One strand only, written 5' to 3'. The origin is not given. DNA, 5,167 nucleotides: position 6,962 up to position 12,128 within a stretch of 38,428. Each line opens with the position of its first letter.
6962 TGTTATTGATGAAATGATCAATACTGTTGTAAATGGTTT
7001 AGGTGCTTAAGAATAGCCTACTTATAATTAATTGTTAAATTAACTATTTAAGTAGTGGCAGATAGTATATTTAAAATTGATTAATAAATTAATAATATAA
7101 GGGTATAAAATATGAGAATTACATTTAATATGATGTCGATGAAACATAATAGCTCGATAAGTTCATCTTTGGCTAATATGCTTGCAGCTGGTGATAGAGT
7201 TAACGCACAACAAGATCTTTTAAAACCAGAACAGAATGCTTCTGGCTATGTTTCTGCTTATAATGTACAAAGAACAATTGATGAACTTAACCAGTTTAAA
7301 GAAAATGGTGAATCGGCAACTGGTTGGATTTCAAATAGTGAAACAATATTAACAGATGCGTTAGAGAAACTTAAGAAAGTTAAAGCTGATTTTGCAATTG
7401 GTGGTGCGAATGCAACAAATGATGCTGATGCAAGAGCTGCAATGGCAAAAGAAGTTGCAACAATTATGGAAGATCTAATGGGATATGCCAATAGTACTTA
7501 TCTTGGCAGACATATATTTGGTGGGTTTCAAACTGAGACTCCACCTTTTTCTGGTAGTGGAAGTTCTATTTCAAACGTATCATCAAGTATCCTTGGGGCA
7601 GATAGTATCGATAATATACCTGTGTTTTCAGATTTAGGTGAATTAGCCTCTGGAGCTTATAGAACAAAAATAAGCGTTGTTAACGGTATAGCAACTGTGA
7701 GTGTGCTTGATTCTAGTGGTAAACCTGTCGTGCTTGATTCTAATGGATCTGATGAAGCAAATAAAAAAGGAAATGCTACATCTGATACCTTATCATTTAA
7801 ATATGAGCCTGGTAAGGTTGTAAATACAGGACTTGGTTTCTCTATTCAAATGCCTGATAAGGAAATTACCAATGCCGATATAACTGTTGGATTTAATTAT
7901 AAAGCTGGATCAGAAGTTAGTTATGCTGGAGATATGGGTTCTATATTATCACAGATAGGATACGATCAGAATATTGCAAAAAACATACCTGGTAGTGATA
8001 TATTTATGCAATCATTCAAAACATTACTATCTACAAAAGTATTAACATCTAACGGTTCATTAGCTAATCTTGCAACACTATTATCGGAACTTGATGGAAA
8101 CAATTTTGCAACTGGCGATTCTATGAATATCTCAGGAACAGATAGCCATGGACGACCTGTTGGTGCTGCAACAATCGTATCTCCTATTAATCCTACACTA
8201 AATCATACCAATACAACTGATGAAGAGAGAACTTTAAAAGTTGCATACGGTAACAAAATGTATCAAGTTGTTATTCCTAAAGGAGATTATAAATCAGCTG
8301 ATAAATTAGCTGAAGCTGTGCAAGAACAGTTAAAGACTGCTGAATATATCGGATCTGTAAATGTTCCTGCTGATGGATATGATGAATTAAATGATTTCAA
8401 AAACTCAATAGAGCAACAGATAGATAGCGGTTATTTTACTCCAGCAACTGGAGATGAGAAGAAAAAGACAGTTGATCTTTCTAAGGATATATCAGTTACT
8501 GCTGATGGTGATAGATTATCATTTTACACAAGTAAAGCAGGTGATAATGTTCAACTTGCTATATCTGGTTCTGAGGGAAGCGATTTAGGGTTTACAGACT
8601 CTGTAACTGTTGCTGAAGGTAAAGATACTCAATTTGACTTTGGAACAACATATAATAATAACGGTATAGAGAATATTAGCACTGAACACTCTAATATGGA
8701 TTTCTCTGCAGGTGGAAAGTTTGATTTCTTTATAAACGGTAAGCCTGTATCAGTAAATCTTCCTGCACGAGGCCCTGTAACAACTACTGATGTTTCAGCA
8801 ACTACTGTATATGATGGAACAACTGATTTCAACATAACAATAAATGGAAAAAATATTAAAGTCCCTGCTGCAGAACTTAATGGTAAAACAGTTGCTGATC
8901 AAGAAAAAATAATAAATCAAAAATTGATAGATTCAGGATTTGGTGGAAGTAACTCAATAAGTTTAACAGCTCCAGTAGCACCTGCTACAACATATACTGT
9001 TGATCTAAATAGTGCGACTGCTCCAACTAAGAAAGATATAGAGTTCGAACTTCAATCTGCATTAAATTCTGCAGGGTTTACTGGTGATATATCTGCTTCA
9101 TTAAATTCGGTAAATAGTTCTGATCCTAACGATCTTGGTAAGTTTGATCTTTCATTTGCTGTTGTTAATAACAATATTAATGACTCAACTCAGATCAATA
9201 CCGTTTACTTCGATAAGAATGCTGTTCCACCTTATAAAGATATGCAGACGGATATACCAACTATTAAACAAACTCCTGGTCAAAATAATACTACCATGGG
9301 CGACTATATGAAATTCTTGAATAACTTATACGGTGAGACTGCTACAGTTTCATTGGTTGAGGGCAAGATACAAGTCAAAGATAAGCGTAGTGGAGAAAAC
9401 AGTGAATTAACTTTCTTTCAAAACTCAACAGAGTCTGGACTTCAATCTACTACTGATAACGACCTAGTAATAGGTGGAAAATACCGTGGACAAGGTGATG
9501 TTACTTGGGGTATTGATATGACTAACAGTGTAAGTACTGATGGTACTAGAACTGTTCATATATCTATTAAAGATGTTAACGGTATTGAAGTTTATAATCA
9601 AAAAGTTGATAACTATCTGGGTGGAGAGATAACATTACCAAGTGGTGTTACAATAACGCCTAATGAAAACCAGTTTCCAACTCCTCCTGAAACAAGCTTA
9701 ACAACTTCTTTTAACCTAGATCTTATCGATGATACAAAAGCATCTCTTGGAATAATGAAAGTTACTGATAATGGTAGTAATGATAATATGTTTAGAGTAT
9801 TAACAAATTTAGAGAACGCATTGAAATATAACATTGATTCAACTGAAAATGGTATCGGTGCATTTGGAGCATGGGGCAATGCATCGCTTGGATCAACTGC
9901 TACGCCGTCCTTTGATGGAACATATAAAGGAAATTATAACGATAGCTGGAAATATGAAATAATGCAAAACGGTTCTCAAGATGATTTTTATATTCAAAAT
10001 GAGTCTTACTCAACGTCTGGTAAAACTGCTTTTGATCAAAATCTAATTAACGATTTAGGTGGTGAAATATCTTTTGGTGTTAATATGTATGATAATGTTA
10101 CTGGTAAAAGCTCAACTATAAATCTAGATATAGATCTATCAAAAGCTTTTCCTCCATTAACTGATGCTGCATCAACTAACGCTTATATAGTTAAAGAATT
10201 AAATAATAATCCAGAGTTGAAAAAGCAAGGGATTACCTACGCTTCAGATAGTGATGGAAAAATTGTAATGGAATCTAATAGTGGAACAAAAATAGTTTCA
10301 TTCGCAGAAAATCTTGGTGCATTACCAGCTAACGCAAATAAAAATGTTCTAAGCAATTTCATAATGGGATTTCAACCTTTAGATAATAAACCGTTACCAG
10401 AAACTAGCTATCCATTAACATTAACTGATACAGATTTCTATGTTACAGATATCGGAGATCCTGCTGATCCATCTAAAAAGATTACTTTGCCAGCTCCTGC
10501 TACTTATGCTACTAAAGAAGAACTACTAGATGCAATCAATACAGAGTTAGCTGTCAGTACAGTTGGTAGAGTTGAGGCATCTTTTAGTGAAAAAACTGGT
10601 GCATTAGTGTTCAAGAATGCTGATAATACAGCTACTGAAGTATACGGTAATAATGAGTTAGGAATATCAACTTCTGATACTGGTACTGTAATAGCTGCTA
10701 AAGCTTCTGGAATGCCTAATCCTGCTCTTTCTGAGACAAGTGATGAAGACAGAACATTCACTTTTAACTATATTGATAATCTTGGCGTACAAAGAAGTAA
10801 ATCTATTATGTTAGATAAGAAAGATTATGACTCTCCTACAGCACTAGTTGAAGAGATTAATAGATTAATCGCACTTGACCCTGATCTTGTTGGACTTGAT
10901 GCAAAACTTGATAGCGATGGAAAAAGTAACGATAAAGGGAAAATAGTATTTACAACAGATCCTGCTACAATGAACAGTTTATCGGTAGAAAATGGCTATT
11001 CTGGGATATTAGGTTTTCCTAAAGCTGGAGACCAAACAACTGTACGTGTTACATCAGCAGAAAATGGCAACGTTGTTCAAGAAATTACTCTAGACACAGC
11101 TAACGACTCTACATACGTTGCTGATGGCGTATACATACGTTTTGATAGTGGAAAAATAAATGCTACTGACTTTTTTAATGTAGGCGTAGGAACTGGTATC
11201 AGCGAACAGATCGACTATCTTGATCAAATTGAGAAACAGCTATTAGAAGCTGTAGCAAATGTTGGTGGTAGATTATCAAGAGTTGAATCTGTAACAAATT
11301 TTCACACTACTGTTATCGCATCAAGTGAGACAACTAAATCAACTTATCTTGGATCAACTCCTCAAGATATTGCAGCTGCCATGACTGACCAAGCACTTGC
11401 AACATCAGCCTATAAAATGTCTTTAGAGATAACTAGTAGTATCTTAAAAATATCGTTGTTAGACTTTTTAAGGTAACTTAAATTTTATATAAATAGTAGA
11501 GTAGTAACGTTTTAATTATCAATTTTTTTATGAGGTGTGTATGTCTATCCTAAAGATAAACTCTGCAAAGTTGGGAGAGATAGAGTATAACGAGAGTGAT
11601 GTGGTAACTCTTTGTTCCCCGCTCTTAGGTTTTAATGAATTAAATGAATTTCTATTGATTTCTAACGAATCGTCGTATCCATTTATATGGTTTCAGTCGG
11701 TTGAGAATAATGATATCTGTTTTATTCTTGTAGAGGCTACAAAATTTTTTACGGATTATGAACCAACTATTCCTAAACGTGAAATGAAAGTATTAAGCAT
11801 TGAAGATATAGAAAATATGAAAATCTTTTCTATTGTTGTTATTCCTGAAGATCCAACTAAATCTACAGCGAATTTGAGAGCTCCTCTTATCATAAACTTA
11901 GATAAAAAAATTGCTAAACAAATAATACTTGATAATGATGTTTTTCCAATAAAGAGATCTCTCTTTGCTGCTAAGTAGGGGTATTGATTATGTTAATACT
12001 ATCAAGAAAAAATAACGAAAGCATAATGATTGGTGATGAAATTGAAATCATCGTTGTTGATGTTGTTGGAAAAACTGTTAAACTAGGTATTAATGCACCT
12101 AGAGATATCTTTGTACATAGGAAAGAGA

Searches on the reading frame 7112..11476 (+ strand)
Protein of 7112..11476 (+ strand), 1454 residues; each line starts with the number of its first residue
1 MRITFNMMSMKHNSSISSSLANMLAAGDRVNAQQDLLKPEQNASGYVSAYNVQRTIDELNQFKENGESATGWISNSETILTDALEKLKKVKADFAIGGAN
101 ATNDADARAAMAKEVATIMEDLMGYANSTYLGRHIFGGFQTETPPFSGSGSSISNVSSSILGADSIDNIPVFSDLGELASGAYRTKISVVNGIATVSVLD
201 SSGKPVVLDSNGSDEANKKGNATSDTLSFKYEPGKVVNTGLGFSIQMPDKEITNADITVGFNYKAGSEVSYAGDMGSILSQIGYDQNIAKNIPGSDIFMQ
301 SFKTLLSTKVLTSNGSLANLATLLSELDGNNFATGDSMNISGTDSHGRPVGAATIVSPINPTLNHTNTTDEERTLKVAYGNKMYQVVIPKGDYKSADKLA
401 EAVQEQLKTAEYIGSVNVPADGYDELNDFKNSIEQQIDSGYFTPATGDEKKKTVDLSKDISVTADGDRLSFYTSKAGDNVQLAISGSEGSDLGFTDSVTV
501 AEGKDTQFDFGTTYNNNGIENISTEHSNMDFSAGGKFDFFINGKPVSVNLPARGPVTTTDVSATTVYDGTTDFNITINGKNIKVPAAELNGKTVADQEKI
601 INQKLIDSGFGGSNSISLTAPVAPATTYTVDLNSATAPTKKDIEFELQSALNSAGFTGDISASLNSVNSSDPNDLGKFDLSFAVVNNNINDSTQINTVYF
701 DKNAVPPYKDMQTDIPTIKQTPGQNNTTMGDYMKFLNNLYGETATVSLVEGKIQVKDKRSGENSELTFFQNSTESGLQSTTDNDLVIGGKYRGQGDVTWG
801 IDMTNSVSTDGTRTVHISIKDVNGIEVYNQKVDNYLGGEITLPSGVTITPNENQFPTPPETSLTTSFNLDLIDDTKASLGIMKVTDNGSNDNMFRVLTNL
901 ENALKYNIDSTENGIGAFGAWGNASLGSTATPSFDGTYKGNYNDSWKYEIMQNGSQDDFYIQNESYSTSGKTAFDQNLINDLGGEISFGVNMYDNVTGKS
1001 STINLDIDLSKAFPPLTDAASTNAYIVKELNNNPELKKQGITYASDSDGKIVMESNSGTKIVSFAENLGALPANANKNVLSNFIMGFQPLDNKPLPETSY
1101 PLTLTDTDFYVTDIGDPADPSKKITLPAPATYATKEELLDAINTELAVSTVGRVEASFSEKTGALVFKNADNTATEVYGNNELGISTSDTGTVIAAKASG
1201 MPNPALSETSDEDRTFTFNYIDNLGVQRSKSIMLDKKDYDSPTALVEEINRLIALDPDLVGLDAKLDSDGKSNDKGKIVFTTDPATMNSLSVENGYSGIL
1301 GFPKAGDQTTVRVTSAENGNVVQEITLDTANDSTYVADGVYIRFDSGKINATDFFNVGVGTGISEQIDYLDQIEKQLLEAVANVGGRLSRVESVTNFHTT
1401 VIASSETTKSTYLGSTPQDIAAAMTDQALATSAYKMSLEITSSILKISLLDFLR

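Call 7: search_protein_families(library=pfam, proteins=[window:7112-11476:+])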
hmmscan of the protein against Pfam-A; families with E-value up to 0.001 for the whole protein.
window:7112-11476:+ (1454 aa): 1 family
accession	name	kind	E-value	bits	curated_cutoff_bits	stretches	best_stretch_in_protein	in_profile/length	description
PF00669.25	Flagellin_N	-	2.7e-07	31.2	26.6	1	4-139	2-137/139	Bacterial flagellin N-terminal helical region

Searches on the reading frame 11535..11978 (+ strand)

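Call 7: search_protein_families(library=pfam, proteins=[window:11535-11978:+])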
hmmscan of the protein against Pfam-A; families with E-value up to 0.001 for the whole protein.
window:11535-11978:+ (147 aa): 1 family
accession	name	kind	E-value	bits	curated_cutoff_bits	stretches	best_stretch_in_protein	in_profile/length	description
PF02623.20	FliW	-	1.8e-36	125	25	1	25-142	2-121/122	FliW protein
